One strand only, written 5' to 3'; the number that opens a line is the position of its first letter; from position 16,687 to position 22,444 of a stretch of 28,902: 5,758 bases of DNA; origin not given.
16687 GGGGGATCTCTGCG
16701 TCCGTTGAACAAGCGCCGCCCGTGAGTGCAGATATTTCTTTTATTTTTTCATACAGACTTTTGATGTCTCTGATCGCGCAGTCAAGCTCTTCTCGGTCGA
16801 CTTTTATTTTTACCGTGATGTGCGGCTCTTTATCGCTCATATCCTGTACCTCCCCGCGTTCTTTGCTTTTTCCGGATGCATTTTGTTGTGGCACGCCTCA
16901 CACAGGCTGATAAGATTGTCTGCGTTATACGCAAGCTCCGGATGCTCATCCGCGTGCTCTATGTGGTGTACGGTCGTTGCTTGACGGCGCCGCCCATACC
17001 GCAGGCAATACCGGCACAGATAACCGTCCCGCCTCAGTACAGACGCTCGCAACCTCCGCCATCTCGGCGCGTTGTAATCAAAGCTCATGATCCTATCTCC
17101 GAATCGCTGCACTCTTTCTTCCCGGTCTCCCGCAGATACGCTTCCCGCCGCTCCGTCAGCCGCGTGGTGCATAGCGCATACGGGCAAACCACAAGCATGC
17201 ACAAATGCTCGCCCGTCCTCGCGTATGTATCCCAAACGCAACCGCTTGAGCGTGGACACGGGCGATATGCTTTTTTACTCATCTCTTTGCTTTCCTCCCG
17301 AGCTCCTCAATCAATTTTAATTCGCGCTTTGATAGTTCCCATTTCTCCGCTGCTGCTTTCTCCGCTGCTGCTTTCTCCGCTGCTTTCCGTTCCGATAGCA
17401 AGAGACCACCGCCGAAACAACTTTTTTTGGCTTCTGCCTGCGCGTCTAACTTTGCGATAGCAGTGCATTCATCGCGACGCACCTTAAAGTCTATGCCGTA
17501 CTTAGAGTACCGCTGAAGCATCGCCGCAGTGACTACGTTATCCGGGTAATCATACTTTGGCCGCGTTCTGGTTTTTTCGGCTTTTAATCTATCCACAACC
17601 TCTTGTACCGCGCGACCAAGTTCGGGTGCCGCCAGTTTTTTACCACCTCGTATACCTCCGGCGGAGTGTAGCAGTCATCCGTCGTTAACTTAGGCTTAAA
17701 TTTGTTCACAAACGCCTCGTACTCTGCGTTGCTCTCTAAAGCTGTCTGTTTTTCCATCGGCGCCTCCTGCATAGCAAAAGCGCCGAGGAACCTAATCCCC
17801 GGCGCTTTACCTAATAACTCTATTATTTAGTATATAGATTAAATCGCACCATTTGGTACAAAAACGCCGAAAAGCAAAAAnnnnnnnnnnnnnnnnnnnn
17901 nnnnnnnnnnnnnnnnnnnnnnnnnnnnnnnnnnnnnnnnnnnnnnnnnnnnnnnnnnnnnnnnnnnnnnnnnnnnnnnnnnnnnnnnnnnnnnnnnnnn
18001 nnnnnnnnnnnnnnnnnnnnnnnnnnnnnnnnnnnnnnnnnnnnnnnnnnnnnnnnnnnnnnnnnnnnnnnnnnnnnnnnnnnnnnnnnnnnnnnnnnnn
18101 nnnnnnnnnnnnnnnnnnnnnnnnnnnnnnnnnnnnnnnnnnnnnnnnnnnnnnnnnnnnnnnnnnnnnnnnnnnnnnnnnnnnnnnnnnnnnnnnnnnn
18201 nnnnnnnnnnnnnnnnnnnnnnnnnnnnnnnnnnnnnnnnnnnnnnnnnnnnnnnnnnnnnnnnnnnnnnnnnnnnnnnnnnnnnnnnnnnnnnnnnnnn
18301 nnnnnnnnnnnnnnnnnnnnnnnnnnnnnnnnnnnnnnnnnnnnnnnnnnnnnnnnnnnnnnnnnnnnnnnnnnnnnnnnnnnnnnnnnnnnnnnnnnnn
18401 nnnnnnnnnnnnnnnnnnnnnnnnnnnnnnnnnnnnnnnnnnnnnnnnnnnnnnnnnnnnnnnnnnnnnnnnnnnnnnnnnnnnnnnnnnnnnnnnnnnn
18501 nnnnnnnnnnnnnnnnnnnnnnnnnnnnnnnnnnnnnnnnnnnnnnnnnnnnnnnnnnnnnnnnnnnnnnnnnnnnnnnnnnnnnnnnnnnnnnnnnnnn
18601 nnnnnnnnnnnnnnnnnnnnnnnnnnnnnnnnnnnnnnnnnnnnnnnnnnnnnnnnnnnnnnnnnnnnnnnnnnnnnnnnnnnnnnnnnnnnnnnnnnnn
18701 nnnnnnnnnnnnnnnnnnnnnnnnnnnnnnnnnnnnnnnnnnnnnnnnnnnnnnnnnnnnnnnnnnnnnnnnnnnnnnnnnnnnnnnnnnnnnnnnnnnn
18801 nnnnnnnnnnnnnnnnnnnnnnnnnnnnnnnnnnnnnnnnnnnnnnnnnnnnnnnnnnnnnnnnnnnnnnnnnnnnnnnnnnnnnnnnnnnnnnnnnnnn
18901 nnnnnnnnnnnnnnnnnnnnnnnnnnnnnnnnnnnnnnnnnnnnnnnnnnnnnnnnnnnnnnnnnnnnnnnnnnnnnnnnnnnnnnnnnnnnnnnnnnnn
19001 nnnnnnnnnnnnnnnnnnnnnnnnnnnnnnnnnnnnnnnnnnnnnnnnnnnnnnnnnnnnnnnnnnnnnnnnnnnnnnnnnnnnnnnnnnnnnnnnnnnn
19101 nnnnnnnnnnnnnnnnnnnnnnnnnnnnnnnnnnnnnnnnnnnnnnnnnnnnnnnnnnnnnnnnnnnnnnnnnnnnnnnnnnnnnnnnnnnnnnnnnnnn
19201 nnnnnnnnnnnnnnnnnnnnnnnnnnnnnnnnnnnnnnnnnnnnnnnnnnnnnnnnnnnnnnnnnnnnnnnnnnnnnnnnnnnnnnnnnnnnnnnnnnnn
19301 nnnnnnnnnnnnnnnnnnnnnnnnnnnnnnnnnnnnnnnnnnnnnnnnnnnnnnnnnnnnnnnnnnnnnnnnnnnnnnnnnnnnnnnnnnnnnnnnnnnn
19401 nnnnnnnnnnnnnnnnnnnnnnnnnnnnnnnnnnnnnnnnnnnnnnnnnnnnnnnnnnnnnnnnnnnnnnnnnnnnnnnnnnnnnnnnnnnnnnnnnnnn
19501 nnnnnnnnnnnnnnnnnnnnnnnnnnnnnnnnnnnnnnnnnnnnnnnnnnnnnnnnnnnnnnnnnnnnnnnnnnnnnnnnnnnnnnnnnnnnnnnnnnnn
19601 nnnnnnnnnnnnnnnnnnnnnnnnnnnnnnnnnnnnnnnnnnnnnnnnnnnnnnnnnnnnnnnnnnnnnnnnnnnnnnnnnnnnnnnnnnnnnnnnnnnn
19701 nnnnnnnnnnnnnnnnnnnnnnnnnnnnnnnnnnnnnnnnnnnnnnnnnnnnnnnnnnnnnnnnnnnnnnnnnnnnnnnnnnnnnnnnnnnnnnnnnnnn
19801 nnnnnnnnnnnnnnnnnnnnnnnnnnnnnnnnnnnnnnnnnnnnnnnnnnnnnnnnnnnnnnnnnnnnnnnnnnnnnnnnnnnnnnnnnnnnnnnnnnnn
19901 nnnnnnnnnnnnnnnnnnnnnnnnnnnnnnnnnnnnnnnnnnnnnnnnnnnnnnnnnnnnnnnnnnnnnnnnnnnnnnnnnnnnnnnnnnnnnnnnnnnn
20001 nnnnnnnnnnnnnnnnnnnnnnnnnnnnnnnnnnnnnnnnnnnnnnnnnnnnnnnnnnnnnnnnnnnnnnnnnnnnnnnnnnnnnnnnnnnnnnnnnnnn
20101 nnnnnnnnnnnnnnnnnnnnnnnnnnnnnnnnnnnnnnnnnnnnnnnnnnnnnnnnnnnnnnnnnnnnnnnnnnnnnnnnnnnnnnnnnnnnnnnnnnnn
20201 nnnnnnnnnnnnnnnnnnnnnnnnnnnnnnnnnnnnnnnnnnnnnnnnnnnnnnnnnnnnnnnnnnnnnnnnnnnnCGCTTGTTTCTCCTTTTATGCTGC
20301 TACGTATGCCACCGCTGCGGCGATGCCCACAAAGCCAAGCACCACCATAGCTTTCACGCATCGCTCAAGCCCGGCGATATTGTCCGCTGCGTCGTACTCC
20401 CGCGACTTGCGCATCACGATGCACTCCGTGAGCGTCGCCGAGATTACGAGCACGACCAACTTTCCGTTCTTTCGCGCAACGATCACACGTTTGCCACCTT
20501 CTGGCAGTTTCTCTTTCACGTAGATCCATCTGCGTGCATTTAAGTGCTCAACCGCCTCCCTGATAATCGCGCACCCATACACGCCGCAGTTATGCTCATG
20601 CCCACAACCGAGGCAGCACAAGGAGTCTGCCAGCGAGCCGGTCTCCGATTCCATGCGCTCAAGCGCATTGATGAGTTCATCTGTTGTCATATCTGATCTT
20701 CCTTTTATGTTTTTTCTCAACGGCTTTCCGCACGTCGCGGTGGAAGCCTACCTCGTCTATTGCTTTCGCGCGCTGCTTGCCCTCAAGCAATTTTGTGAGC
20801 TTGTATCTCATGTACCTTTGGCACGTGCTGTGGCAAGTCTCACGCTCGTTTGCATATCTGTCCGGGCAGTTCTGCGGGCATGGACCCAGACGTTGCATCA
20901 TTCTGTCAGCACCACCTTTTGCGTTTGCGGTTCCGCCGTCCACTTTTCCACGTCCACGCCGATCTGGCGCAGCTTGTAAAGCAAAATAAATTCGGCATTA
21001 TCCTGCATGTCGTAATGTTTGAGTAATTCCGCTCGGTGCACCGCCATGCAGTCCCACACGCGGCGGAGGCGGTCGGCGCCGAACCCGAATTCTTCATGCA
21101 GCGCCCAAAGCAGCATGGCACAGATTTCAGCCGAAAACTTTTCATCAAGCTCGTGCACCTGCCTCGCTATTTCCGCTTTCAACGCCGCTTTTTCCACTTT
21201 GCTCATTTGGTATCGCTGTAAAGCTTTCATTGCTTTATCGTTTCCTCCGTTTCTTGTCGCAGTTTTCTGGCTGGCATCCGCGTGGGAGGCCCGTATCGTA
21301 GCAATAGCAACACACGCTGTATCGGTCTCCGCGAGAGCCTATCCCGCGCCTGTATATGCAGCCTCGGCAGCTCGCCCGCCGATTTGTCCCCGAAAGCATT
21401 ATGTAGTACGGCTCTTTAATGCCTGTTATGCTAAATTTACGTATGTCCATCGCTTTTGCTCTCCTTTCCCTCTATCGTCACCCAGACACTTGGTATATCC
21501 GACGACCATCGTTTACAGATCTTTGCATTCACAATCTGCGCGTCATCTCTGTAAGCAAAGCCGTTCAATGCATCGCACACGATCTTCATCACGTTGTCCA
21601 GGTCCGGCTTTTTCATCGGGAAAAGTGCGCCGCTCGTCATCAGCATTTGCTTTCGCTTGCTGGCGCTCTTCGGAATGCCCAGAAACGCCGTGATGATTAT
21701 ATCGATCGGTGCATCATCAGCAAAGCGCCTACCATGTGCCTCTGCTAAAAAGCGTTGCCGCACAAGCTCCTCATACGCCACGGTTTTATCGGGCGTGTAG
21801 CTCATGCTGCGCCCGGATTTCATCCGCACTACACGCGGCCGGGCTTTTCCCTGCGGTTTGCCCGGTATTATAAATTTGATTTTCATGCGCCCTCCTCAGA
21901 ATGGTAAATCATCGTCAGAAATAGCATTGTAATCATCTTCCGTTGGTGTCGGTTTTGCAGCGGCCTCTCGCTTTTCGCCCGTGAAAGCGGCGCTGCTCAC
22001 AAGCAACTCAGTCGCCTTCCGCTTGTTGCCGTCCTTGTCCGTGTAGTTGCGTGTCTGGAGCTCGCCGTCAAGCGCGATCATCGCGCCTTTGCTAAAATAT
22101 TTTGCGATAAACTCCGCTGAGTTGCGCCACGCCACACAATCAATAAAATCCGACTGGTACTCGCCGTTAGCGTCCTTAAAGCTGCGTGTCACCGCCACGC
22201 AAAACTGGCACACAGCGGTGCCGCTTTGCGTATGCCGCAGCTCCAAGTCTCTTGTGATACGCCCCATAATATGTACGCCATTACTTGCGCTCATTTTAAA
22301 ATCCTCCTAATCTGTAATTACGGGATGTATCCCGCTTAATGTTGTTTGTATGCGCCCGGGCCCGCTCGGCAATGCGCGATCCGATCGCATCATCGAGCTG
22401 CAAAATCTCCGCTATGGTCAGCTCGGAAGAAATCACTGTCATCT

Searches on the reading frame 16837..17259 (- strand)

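Call 53: search_protein_families(library=pfam, max_evalue=0.001, proteins=[window:16837-17259:-])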
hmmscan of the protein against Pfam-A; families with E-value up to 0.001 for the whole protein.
window:16837-17259:- (140 aa): 1 family
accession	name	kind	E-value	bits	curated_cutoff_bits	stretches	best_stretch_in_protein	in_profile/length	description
PF01844.29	HNH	-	3.5e-11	43.5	21.4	1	82-129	1-46/47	HNH endonuclease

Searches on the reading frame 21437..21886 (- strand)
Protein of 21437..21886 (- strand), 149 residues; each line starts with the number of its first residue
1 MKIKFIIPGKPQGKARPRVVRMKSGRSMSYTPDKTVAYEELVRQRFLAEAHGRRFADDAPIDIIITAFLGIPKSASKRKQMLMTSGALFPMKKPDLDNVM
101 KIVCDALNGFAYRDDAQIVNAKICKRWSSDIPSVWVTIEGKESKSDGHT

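Call 53: search_protein_families(library=pfam, max_evalue=0.001, proteins=[window:21437-21886:-])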
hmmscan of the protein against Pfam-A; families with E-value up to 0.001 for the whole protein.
window:21437-21886:- (149 aa): 1 family
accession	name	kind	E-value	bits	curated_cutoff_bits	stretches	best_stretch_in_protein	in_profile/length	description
PF05866.16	RusA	-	3.2e-30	105.7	22.8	1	8-139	1-124/124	Endodeoxyribonuclease RusA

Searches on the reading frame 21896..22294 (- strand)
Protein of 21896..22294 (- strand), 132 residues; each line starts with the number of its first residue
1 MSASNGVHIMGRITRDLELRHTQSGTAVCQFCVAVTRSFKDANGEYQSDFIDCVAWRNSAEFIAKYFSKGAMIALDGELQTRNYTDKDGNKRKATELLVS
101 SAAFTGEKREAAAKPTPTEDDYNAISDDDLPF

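Call 53: search_protein_families(library=pfam, max_evalue=0.001, proteins=[window:21896-22294:-])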
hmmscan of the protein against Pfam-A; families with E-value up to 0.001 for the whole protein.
window:21896-22294:- (132 aa): 1 family
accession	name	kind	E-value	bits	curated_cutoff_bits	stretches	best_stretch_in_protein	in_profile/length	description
PF00436.31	SSB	-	2e-30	105.3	26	1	5-103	2-102/104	Single-strand binding protein family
